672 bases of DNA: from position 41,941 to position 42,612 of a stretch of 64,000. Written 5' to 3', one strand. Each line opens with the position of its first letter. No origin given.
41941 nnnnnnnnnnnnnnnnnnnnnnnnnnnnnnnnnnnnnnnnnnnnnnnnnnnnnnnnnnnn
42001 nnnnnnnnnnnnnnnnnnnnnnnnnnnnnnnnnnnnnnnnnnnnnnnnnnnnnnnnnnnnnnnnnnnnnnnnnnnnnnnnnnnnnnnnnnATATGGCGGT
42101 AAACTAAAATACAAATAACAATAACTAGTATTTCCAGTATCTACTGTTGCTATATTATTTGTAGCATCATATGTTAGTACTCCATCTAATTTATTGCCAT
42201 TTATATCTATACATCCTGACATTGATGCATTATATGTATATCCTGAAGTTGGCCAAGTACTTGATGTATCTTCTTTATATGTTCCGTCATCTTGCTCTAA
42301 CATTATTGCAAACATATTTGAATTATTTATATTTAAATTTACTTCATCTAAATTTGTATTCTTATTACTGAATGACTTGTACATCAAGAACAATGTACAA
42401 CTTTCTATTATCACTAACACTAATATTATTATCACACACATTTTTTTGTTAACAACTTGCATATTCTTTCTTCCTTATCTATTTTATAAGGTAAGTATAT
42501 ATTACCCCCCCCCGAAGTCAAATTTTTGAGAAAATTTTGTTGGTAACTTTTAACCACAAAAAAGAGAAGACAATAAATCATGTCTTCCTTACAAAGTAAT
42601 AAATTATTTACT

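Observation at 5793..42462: Dispersed four-member surface-protein family assembled combinatorially from swapped promoter, N-terminal and C-terminal modules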

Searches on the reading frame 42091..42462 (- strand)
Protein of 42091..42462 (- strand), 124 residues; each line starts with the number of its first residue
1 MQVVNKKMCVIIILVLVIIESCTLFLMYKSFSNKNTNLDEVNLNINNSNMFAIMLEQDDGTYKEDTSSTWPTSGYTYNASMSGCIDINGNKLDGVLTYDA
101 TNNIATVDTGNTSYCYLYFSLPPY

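Call 66: find_homologous_proteins(query=A5, max_evalue=0.001)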
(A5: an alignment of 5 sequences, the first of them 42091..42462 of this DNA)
Query A5 (5 sequences) (124 aa, profile of the alignment): 62 proteins with E <= 0.001 among 1577 candidates.
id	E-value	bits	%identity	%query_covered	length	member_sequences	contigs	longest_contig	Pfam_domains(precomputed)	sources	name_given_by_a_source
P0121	3.0e-55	203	40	99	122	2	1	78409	-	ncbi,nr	ncbi:MAG: hypothetical protein IJN13_03420, partial [Bacilli bacterium]|nr:hypothetical protein [Bac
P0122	1.8e-52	194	39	97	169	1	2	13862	-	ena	-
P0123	1.1e-46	176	40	97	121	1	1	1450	-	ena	-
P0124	7.4e-44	167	95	97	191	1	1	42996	-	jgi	-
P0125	1.0e-43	166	85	100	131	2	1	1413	-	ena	-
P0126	7.0e-41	157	34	81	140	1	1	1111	-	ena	-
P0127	4.0e-40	154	40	78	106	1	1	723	-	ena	-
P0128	4.0e-39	151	35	75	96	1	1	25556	-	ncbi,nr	ncbi:MAG: hypothetical protein IJN13_05615, partial [Bacilli bacterium]|nr:hypothetical protein [Bac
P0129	1.3e-38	150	42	77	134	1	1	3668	-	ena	-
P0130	2.7e-35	139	71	98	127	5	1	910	-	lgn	-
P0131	2.0e-34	136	33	93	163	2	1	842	-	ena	-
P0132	1.3e-33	133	68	98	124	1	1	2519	-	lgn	-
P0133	5.8e-33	131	38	94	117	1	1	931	-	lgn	-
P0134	7.0e-33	131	38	94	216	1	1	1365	-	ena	-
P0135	8.5e-33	131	40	96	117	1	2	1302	-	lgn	-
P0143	1.4e-28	117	39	95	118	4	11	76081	-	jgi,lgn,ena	-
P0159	6.8e-23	99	42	84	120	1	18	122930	-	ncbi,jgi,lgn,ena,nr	ncbi:MAG: hypothetical protein E7161_03165 [Firmicutes bacterium]|nr:hypothetical protein [Bacillota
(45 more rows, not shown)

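Call 77: find_encoding_contigs(protein=P0159, flank=8000, max_places=2)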
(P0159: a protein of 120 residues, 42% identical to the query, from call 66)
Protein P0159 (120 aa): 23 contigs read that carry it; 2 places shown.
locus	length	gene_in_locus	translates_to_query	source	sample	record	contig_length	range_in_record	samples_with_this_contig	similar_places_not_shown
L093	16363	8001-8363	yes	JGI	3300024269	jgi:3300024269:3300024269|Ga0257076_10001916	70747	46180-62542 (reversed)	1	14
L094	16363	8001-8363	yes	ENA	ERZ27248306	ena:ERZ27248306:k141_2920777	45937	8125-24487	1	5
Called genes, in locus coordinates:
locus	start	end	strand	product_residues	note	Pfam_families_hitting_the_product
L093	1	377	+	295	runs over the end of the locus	-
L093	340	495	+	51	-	-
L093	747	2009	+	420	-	PF13393:tRNA-synt_His, PF00587:tRNA-synt_2b, PF03129:HGTP_anticodon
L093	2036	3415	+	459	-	PF01336:tRNA_anti-codon, PF00152:tRNA-synt_2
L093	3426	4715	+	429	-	PF01336:tRNA_anti-codon, PF00152:tRNA-synt_2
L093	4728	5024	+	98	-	PF02686:GatC (weak)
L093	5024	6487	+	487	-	PF01425:Amidase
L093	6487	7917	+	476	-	PF02934:GatB_N, PF02637:GatB_Yqey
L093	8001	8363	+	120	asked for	-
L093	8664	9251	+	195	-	-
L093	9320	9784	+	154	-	-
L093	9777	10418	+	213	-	PF04085:MreC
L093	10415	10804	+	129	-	-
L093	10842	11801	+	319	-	PF11899:DUF3419 (faint)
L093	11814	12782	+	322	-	PF11899:DUF3419 (weak)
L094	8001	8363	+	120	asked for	-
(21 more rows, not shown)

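Call 78: find_encoding_contigs(protein=P0143, flank=8000, max_places=2)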
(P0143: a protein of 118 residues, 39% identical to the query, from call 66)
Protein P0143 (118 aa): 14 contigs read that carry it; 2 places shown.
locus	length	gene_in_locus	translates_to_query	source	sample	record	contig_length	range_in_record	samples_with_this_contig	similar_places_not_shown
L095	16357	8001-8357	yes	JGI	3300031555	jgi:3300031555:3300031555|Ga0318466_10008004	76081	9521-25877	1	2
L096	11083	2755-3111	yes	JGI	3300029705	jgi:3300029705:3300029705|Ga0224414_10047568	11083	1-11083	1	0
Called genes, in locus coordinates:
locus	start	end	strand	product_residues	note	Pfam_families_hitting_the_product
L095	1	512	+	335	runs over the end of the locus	PF00294:PfkB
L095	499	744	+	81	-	PF01713:Smr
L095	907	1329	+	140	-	-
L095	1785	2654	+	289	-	PF15515:MvaI_BcnI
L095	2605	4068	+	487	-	PF01946:Thi4 (weak), PF01266:DAO, PF07992:Pyr_redox_2 (weak), PF13450:NAD_binding_8 (faint), PF00355:Rieske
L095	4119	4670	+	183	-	-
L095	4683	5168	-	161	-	PF00383:dCMP_cyt_deam_1, PF14437:MafB19-deam (weak)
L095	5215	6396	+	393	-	PF01522:Polysacc_deac_1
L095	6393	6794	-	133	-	-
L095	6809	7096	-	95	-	-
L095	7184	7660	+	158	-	PF02620:YceD (weak)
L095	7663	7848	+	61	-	PF01783:Ribosomal_L32p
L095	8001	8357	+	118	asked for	-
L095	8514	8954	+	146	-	PF02381:MraZ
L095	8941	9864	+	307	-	PF01795:Methyltransf_5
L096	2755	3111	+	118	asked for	-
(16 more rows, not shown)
